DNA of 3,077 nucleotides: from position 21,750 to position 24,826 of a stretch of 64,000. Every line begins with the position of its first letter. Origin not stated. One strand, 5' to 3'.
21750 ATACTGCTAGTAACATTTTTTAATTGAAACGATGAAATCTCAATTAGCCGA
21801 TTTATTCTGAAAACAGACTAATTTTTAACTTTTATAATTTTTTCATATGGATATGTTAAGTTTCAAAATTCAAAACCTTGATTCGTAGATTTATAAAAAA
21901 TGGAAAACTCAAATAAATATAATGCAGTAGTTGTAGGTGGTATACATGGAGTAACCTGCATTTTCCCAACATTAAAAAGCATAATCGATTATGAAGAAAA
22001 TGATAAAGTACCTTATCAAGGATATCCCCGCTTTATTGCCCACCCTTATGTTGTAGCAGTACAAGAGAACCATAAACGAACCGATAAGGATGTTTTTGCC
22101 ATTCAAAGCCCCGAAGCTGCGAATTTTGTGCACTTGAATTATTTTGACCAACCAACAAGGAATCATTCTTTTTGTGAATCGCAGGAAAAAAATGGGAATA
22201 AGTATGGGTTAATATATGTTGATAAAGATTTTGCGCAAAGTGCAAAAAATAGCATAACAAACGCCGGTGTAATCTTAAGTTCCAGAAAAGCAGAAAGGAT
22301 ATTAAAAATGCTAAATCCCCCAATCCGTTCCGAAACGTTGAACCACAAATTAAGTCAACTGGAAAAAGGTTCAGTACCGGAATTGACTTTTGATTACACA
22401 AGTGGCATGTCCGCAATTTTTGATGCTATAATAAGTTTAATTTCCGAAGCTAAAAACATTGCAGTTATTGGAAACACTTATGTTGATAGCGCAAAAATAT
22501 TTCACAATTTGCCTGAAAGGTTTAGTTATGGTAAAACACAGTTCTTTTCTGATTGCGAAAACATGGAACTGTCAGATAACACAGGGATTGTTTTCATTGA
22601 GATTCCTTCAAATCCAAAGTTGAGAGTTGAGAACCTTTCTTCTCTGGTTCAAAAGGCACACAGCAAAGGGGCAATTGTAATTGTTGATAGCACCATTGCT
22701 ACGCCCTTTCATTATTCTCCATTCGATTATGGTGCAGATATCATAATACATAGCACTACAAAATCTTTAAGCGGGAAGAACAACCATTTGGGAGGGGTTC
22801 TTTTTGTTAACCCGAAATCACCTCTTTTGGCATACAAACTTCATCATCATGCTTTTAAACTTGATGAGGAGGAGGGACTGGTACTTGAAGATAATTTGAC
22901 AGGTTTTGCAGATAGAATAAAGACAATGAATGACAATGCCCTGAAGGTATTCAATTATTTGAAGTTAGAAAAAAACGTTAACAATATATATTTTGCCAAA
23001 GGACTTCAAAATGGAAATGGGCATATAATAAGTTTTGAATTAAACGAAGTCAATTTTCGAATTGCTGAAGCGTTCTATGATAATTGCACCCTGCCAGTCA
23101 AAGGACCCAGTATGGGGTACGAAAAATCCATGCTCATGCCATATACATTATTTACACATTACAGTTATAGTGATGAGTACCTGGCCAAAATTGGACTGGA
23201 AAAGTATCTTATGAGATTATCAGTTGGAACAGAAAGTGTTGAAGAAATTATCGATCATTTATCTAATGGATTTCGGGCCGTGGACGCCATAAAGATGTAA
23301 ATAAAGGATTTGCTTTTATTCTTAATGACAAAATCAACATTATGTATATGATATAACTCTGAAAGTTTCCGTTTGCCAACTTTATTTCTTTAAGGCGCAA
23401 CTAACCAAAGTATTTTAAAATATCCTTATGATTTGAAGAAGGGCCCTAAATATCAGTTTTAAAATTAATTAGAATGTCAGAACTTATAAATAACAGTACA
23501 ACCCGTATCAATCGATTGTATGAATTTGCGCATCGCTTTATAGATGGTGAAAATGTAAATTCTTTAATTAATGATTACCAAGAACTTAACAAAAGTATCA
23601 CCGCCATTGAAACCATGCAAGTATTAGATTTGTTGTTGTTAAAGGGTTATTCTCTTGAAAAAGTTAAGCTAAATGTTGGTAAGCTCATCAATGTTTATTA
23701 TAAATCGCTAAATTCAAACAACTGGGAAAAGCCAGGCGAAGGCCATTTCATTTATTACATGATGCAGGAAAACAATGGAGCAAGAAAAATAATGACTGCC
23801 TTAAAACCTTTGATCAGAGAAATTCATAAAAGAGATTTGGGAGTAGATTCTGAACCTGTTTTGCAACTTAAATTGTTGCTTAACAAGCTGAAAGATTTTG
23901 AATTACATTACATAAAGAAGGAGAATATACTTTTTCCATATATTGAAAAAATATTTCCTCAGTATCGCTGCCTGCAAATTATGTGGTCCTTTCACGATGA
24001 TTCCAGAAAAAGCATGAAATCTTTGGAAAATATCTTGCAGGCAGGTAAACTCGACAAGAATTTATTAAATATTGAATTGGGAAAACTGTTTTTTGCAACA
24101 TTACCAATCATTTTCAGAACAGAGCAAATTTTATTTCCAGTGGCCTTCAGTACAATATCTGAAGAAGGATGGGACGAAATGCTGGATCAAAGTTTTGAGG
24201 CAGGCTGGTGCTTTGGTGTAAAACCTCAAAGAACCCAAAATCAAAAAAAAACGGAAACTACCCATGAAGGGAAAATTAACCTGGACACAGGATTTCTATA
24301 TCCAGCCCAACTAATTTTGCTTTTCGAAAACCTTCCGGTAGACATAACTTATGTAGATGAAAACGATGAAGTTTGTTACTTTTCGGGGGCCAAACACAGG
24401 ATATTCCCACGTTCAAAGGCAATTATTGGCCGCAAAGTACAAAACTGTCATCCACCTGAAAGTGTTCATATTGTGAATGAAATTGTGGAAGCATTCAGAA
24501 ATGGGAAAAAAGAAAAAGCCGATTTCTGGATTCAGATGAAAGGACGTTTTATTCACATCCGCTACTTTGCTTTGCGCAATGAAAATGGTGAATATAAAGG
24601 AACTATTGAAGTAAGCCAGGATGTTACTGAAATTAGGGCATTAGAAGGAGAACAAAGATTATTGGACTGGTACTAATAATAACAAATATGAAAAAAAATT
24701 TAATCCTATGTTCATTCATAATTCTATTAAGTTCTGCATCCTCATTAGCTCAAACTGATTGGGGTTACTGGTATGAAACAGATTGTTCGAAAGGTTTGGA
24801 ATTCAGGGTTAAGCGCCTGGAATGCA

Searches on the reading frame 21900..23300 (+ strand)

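Call 19: search_protein_families(library=pfam, proteins=[window:21900-23300:+], max_evalue=0.001)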
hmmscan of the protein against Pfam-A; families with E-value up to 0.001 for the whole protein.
window:21900-23300:+ (466 aa): 2 families
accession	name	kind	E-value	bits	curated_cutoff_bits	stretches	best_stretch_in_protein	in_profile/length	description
PF01053.26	Cys_Met_Meta_PP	-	4.7e-49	167.4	27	1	144-458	54-380/381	Cys/Met metabolism PLP-dependent enzyme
PF09439.16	SRPRB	-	0.00046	20.1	25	1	184-267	3-85/178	Signal recognition particle receptor beta subunit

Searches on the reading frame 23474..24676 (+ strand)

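Call 19: search_protein_families(library=pfam, proteins=[window:23474-24676:+], max_evalue=0.001)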
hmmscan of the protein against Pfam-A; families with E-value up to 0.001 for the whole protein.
window:23474-24676:+ (400 aa): 4 families
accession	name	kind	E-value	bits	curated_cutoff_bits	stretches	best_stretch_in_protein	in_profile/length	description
PF13596.12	PAS_10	-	5.9e-31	107.7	22.1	1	282-385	3-106/106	PAS domain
PF01814.28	Hemerythrin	-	3.4e-07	31.2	25.3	1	92-223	2-126/127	Hemerythrin HHE cation binding domain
PF13426.13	PAS_9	-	4.9e-06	27.2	27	1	292-386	5-103/103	PAS domain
PF08448.16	PAS_4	-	5.9e-06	26.9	23.1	1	284-388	1-109/110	PAS fold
